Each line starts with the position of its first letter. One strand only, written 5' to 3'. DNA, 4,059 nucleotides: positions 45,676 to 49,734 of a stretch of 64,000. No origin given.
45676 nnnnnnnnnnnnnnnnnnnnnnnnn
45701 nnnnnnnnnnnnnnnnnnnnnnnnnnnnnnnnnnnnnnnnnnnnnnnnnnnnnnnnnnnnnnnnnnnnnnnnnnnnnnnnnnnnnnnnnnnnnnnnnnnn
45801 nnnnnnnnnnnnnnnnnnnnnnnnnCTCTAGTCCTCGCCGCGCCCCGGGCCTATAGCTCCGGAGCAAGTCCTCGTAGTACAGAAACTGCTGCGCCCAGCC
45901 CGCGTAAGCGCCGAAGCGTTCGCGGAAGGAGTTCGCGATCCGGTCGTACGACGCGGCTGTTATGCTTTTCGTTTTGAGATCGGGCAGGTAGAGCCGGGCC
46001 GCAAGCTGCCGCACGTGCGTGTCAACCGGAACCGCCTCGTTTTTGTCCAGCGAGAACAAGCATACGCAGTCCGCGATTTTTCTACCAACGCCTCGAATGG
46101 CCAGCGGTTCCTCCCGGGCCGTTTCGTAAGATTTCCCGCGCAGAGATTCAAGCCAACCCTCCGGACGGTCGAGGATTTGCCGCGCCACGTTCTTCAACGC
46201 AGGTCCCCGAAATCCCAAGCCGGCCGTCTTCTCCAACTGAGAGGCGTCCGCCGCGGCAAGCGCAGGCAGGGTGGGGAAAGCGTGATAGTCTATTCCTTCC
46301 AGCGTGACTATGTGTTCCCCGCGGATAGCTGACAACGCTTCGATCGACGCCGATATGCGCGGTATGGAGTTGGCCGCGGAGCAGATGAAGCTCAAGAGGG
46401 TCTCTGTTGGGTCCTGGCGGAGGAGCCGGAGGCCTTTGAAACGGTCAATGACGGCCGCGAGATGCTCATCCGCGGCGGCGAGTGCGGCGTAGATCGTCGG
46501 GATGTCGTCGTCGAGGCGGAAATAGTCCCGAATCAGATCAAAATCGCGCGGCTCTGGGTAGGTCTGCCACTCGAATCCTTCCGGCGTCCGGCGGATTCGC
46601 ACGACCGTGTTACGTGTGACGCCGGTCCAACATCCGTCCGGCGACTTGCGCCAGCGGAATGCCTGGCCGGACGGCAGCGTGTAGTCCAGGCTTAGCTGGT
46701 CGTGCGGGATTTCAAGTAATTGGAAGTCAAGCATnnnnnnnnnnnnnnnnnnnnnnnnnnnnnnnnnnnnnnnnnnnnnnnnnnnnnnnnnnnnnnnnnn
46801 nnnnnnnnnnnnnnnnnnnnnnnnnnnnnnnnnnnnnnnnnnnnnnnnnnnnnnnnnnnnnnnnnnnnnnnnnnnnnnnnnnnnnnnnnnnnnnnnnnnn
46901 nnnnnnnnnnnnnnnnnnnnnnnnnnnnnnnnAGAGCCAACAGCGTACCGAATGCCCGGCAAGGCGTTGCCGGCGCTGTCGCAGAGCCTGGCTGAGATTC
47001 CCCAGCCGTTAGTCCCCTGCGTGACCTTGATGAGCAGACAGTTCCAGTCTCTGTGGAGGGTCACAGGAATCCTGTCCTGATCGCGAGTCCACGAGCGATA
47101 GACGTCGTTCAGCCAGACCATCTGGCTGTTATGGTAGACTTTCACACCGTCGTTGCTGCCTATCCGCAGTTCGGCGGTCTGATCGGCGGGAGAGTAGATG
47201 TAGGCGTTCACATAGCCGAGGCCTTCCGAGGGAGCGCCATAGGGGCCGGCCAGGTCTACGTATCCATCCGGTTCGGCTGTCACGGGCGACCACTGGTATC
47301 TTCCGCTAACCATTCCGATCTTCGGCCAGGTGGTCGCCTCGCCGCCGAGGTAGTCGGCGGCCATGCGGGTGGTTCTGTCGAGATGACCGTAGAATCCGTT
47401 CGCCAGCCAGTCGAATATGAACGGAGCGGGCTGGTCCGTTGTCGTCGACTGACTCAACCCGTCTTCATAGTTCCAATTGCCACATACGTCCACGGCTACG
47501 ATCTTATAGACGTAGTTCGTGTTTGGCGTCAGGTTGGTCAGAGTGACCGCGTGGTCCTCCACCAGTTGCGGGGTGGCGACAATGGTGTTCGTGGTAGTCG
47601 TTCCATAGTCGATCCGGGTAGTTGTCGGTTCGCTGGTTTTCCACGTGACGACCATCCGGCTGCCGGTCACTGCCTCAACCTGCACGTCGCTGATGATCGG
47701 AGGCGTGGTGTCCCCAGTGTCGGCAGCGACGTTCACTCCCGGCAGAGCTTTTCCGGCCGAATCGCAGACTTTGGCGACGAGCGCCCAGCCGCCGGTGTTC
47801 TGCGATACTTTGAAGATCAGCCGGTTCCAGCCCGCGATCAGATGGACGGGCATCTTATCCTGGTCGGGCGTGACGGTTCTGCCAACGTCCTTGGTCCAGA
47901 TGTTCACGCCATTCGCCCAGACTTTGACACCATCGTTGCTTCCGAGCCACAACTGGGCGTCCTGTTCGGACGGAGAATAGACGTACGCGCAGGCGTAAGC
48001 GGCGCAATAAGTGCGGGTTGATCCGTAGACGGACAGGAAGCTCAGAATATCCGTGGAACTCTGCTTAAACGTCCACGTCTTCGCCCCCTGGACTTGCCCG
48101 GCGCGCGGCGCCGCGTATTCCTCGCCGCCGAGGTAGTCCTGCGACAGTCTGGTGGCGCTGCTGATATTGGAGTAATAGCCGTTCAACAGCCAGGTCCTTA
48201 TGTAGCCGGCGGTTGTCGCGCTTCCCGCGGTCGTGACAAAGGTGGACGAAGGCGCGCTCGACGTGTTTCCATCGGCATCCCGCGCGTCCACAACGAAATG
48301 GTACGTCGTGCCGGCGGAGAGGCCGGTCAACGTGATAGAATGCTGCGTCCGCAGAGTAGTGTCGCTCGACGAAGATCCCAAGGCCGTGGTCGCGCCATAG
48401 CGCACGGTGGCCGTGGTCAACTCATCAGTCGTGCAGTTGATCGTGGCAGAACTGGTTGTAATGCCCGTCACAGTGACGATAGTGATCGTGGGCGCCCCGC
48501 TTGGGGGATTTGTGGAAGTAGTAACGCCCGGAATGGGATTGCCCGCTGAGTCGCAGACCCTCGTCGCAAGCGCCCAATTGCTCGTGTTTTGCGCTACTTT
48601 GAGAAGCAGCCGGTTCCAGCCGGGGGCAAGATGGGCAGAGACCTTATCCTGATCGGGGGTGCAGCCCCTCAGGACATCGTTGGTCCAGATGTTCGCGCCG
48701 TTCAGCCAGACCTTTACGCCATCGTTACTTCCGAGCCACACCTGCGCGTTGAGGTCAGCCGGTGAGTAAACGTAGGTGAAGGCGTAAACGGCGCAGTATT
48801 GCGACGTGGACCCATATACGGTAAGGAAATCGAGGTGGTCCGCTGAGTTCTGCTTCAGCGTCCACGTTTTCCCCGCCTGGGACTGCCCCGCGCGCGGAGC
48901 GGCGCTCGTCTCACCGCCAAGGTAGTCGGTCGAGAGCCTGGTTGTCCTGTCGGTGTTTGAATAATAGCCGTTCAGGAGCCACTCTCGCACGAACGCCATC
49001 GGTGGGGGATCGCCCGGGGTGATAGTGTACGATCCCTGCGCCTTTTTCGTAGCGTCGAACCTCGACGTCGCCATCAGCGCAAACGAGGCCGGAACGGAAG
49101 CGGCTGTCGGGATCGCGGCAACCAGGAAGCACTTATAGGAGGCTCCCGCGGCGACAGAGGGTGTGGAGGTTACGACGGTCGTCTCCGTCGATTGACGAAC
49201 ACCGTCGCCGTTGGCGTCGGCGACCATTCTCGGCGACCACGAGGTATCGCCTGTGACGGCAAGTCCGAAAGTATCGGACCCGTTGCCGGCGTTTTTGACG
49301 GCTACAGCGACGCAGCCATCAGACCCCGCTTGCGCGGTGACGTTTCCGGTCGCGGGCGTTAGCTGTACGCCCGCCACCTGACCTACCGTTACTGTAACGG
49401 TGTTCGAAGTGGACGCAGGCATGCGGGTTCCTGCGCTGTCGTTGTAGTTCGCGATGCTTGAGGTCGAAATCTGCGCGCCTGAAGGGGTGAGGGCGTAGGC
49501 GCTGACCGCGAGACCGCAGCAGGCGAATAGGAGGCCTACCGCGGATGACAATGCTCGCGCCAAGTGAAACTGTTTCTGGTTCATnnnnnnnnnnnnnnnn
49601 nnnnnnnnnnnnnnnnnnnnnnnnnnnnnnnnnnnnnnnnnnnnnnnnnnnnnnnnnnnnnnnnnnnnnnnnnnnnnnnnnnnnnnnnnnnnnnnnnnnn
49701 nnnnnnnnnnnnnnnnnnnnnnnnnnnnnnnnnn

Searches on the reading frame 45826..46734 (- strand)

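Call 34: search_protein_families(library=pfam, proteins=[window:45826-46734:-], max_evalue=0.0001)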
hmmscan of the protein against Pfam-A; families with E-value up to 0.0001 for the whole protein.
window:45826-46734:- (303 aa): 2 families
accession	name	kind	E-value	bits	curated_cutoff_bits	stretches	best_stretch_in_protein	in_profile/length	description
PF07934.18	OGG_N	-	2.2e-23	83.1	23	1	7-113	2-115/115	8-oxoguanine DNA glycosylase, N-terminal domain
PF00730.31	HhH-GPD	-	9.7e-08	32.8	26.2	1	115-260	2-99/108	HhH-GPD superfamily base excision DNA repair protein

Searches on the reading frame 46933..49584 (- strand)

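Call 34: search_protein_families(library=pfam, proteins=[window:46933-49584:-], max_evalue=0.0001)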
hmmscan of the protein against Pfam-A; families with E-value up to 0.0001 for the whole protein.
window:46933-49584:- (884 aa): 2 families
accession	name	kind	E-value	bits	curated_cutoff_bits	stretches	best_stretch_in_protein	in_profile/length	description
PF00041.27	fn3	-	2.8e-13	50.3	25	2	632-703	4-74/84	Fibronectin type III domain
PF16656.11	Pur_ac_phosph_N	-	1.9e-11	44.8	30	2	636-699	8-82/93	Purple acid Phosphatase, N-terminal domain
